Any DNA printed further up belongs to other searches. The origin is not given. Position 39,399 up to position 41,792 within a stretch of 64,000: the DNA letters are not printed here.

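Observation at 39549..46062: GWxTD - GWxTD - CarboxypepD_reg/TPR - Thr-type sulfatase-like/TPR operon: a conserved-looking but functionally undescribed envelope system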

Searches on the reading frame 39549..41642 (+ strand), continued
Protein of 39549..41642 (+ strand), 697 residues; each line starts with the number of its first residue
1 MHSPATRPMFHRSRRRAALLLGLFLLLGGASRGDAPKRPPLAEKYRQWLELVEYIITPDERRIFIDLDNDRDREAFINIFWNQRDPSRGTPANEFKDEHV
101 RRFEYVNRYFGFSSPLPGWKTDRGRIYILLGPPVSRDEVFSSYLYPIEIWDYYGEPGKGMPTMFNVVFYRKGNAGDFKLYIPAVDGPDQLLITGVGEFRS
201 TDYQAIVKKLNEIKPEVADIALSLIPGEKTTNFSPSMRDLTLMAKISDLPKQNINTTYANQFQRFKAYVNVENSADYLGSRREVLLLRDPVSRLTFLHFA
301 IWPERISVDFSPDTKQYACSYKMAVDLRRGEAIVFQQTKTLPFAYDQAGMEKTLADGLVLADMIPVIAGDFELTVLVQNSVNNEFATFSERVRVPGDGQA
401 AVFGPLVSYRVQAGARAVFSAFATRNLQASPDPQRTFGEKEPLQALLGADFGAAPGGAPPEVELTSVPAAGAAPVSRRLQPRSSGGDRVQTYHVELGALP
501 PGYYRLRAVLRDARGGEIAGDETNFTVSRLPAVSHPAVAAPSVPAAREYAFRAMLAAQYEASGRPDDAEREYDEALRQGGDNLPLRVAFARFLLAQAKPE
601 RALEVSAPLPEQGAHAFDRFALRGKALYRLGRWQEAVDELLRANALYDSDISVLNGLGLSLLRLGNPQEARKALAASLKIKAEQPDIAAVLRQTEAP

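Call 56: find_encoding_contigs(protein=P0117, flank=10000, max_places=1)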
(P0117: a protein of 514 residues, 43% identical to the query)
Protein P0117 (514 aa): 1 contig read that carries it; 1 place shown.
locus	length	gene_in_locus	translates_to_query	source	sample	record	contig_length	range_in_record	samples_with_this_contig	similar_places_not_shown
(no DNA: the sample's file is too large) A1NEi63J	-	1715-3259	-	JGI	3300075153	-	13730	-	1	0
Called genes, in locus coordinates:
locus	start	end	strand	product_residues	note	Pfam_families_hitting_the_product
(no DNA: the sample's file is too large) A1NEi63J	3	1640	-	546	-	?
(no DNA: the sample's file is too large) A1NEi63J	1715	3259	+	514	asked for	PF20094:GWxTD_dom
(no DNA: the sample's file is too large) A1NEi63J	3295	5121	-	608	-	PF07944:Beta-AFase-like_GH127_cat, PF07470:Glyco_hydro_88 (faint), PF20736:Glyco_hydro127M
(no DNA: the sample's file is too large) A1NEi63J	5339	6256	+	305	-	PF13620:CarboxypepD_reg, PF13432:TPR_16, PF14559:TPR_19, PF25063:ARM_TT21_C, PF13432:TPR_16, PF14559:TPR_19, PF00515:TPR_1, PF07719:TPR_2, +25 more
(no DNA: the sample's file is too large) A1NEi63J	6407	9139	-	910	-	PF13620:CarboxypepD_reg, PF13715:CarbopepD_reg_2, PF25183:OMP_b-brl_4, PF00593:TonB_dep_Rec_b-barrel (weak), PF25183:OMP_b-brl_4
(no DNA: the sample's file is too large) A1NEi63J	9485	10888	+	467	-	PF05195:AMP_N, PF00557:Peptidase_M24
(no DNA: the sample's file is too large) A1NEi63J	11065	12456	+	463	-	PF05195:AMP_N, PF00557:Peptidase_M24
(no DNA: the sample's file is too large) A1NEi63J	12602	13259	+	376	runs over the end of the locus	?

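Call 83: search_protein_families(library=pfam, proteins=[L018:3866-6010:+, L039:13998-15566:+, L068:7539-8933:+, L059:8813-9781:+, L005:13151-14041:+], max_evalue=0.001)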
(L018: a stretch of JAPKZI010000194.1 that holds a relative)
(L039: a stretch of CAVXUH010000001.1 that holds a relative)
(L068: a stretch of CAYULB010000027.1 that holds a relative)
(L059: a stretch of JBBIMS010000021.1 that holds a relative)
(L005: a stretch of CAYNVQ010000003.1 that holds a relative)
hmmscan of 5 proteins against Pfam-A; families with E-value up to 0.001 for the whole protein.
L018:3866-6010:+ (714 aa): 20 families
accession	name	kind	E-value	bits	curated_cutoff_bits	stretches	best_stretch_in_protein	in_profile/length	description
PF00515.34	TPR_1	-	8.9e-26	89.1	27.8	1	628-659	2-33/34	Tetratricopeptide repeat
PF07719.23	TPR_2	-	2.2e-25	87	27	0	628-659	2-33/34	Tetratricopeptide repeat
PF14559.12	TPR_19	-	8.1e-25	87.4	25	2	640-699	4-63/68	Tetratricopeptide repeat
PF13181.12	TPR_8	-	2.5e-23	80.6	25.7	0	662-694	2-34/34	Tetratricopeptide repeat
PF13414.12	TPR_11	-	1.2e-21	76.5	26.8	1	669-701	2-34/42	TPR repeat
PF13432.12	TPR_16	-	1.5e-18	67.3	32.7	2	598-654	2-58/65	Tetratricopeptide repeat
PF13431.12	TPR_17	-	2.8e-17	61.9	24.4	1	616-647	2-33/34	Tetratricopeptide repeat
PF13428.12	TPR_14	-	1e-16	60.2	23.5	0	628-669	2-43/44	Tetratricopeptide repeat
PF13424.12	TPR_12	-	1.5e-15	57.6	30.1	2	562-623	6-75/77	Tetratricopeptide repeat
PF23914.1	TPR_CcmH_CycH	-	6e-09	36.4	42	1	565-649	56-143/158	Cytochrome c-type biogenesis protein H TPR domain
PF13176.12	TPR_7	-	1.6e-07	31.3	27.9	0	629-658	1-32/36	Tetratricopeptide repeat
PF13371.12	TPR_9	-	3.5e-07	30.6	35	0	636-697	4-65/73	Tetratricopeptide repeat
PF12569.14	NatA_aux_su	-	4.7e-06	26.3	33.3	1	583-700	145-265/515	N-terminal acetyltransferase A, auxiliary subunit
PF24575.1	TPR_Slam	-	9e-06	26.5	35.2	0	634-680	54-100/104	Surface lipoprotein assembly modifier, N-terminal TPR repeats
PF13374.12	TPR_10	-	1.8e-05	25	27.5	0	628-655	3-30/42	Tetratricopeptide repeat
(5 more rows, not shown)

L039:13998-15566:+ (522 aa): 0 families

L068:7539-8933:+ (464 aa): 2 families
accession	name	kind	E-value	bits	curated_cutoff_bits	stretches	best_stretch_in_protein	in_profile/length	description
PF04055.27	Radical_SAM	-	8.4e-19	68.8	29.5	1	232-398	2-165/166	Radical SAM superfamily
PF02310.24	B12-binding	-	2.1e-13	50.6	32.1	1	119-189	45-115/121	B12 binding domain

L059:8813-9781:+ (322 aa): 2 families
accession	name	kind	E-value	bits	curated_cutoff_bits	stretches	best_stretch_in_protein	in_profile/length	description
PF07495.19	Y_Y_Y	-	1.9e-05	24.9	26.6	0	289-318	34-64/65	Y_Y_Y domain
PF11797.14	WxLIP_HBD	-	4.5e-05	23.9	28.9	1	245-320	57-130/138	WxL Interacting Protein, host binding domain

L005:13151-14041:+ (296 aa): 0 families
